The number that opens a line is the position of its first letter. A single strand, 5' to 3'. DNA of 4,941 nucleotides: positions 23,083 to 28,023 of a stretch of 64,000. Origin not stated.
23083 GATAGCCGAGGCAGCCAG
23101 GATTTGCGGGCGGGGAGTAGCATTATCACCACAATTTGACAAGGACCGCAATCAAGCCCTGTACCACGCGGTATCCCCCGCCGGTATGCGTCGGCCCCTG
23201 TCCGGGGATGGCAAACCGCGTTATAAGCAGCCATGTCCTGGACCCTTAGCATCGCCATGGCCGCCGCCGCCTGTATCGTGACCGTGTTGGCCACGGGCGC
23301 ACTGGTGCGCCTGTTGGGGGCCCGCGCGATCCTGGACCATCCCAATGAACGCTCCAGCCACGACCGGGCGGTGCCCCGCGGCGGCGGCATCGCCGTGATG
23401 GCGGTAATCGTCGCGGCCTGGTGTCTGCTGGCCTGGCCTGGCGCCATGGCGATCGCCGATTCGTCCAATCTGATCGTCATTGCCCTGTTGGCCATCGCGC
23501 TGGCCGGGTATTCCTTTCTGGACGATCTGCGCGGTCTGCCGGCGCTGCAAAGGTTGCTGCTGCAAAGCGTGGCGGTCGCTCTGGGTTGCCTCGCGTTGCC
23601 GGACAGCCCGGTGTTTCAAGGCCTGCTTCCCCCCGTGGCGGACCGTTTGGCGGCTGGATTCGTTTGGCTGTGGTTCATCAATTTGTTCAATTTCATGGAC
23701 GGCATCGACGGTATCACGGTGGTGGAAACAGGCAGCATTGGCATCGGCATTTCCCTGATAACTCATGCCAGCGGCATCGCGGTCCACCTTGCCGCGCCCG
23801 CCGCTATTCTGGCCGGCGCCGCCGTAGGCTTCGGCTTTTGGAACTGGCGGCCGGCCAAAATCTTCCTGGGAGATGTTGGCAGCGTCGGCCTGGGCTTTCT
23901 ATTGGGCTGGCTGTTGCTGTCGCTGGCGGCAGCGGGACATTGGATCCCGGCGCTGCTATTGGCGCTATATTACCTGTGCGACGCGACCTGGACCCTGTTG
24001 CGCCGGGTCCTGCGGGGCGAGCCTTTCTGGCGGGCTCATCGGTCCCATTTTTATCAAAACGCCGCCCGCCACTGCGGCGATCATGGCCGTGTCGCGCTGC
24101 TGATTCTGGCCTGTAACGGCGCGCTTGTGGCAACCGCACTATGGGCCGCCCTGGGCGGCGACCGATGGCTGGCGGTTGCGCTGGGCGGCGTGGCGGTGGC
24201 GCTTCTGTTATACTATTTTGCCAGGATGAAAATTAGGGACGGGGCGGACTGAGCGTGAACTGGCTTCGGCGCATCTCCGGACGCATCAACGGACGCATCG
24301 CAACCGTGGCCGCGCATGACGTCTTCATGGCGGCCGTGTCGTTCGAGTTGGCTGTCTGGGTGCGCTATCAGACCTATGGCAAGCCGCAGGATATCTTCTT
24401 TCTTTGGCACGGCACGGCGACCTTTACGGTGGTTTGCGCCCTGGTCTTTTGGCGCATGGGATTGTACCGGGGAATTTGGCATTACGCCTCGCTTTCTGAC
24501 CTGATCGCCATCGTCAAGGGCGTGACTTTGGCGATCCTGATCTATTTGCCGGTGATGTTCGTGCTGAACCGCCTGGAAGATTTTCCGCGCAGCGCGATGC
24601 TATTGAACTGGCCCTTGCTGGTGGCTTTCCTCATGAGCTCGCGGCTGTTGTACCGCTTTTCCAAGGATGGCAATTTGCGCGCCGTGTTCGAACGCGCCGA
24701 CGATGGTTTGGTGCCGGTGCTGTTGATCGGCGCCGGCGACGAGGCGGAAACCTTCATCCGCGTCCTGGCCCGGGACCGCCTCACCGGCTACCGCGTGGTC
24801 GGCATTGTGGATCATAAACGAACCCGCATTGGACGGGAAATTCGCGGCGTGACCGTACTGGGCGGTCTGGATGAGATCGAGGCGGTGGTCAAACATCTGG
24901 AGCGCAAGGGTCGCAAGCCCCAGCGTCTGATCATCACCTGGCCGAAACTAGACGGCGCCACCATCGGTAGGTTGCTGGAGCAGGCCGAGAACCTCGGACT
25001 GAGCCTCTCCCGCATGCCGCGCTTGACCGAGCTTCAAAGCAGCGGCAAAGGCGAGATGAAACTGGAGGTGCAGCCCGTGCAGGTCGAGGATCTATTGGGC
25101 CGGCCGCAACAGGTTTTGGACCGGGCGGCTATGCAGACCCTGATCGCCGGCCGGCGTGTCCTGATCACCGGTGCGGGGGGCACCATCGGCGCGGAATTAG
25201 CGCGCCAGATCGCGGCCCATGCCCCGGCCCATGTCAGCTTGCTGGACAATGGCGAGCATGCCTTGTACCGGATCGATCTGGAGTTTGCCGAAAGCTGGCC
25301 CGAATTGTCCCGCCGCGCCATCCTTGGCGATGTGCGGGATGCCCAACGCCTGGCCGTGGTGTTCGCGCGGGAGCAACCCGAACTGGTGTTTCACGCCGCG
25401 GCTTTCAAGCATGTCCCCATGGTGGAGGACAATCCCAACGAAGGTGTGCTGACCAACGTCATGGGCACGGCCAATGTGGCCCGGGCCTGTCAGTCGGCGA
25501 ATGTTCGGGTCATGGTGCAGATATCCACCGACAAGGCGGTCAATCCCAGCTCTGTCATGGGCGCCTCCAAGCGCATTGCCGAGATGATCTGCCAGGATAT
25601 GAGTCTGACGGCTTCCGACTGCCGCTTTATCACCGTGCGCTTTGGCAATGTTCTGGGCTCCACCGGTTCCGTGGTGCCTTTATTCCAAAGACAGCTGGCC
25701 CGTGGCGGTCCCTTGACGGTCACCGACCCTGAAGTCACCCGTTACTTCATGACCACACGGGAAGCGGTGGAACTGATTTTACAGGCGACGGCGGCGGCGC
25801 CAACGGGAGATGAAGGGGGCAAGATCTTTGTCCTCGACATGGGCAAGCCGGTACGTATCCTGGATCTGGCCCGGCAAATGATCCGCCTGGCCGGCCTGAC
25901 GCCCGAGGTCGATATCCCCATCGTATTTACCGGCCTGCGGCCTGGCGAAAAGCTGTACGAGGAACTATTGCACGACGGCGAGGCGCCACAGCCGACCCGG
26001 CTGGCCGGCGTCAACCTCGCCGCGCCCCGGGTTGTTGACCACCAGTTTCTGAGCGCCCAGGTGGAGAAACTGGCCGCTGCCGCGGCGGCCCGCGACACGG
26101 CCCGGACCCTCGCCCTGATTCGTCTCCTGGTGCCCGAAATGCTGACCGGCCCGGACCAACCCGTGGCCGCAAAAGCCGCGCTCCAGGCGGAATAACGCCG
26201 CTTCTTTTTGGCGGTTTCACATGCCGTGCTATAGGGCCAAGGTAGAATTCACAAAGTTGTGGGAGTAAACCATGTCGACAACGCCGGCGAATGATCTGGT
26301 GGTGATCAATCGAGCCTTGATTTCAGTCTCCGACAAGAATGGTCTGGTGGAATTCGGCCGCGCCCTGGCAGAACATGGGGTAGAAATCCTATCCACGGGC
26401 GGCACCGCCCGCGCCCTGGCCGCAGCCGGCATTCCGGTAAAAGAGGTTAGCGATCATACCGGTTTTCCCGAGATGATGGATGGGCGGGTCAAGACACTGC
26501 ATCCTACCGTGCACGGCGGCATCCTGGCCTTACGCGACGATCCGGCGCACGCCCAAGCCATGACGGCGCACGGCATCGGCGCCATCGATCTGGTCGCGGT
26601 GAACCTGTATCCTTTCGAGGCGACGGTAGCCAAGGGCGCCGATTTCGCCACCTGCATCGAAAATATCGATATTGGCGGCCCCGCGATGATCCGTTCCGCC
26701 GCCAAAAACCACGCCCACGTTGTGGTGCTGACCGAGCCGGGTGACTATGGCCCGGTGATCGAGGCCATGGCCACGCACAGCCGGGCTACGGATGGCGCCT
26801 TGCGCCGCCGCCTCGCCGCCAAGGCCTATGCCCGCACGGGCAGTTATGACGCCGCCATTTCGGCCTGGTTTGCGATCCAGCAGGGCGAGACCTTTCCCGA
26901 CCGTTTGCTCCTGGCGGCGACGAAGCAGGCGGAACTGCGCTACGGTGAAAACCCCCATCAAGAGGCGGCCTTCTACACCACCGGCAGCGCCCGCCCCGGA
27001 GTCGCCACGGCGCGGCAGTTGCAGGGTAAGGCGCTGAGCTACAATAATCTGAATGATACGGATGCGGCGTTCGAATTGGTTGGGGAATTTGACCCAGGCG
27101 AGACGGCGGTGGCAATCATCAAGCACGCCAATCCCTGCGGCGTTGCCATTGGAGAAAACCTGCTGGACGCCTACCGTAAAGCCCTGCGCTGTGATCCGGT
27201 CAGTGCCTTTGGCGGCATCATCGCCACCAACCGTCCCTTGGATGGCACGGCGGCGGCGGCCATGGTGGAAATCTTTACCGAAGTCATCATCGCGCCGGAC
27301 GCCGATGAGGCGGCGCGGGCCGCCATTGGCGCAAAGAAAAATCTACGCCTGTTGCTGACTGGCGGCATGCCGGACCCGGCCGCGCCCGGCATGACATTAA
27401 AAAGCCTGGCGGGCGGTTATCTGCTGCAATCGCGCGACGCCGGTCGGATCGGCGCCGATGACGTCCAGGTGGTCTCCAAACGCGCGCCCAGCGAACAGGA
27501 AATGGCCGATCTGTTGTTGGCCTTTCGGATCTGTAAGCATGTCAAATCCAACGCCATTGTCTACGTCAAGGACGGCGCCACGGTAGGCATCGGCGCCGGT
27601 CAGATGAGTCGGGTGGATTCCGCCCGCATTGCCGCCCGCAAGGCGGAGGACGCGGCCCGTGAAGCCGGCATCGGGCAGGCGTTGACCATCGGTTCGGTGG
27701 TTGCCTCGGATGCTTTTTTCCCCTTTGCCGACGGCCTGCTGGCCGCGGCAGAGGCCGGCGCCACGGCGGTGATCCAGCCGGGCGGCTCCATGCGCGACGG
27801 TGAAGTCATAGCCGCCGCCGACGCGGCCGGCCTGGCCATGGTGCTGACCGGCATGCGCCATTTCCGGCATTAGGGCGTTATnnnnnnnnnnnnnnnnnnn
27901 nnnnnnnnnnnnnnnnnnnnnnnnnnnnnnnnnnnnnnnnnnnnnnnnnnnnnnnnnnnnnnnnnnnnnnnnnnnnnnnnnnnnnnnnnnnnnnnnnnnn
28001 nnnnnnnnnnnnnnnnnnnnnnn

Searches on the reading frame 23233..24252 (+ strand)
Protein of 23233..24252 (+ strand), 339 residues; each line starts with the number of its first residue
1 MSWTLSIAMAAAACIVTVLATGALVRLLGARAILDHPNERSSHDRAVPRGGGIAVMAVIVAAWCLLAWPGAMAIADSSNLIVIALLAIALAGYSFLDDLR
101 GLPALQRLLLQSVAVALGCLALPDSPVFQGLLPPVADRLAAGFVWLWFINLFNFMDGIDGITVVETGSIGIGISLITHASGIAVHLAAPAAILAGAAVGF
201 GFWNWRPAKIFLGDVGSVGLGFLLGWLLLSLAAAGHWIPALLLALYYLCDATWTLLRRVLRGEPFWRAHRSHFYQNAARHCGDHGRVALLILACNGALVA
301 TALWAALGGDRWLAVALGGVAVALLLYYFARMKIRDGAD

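Call 45: search_protein_families(library=pfam, proteins=[window:23233-24252:+], max_evalue=0.0001)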
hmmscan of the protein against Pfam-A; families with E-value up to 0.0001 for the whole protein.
window:23233-24252:+ (339 aa): 1 family
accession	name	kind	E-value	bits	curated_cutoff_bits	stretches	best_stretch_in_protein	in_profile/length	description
PF00953.26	Glycos_transf_4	-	1.2e-28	100.6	27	1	81-230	2-158/160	Glycosyl transferase family 4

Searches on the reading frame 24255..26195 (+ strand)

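Call 7: search_protein_families(library=pfam, proteins=[window:24255-26195:+], max_evalue=0.01)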
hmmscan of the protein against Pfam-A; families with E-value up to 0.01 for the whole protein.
window:24255-26195:+ (646 aa): 9 families
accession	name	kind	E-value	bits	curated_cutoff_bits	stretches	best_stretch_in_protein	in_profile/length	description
PF02719.21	Polysacc_synt_2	-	1.7e-107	359.4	20.2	1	302-583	1-285/293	Polysaccharide biosynthesis protein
PF01370.27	Epimerase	-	4.8e-25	88.8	20.9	1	302-522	1-235/240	NAD dependent epimerase/dehydratase family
PF04321.23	RmlD_sub_bind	-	4.6e-18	65.7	27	1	301-515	2-200/287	RmlD substrate binding domain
PF16363.11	GDP_Man_Dehyd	-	7.8e-14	52.3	27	1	303-426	1-130/332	GDP-mannose 4,6 dehydratase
PF01073.25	3Beta_HSD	-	1.1e-10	41.5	22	1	303-432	1-123/280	3-beta hydroxysteroid dehydrogenase/isomerase family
PF13727.12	CoA_binding_3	-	6.8e-09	36.4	25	1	69-251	4-171/175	CoA-binding domain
PF07993.18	NAD_binding_4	-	8.2e-05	22.3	20.1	1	304-444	1-155/258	Male sterility protein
PF13460.12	NAD_binding_10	-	0.00062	20.1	27.2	1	306-465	1-145/184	NAD(P)H-binding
PF00106.31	adh_short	-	0.0015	18.5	26.6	1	301-372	2-70/195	short chain dehydrogenase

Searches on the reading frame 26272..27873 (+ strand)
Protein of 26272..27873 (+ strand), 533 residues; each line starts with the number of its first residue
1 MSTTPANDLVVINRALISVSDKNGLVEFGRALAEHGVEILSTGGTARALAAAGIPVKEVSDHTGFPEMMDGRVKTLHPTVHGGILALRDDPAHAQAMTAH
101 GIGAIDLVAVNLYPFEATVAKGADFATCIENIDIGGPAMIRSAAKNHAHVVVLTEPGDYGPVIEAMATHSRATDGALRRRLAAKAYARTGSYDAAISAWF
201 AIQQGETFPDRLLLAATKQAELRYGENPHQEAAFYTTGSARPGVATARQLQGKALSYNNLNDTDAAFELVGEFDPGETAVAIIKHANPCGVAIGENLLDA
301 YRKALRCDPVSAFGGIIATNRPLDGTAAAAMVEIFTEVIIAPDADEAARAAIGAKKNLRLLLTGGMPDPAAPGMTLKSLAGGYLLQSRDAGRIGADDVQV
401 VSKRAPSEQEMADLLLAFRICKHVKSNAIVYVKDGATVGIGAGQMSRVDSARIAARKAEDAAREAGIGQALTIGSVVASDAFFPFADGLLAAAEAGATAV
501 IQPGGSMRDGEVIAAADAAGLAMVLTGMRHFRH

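Call 7: search_protein_families(library=pfam, proteins=[window:26272-27873:+], max_evalue=0.01)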
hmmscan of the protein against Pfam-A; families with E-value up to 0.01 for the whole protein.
window:26272-27873:+ (533 aa): 2 families
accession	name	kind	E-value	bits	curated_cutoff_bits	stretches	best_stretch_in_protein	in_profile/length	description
PF01808.24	AICARFT_IMPCHas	-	4.6e-122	407.8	25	1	143-457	1-311/311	AICARFT/IMPCHase bienzyme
PF02142.27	MGS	-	3.6e-25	88.3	24.1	1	24-137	1-93/94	MGS-like domain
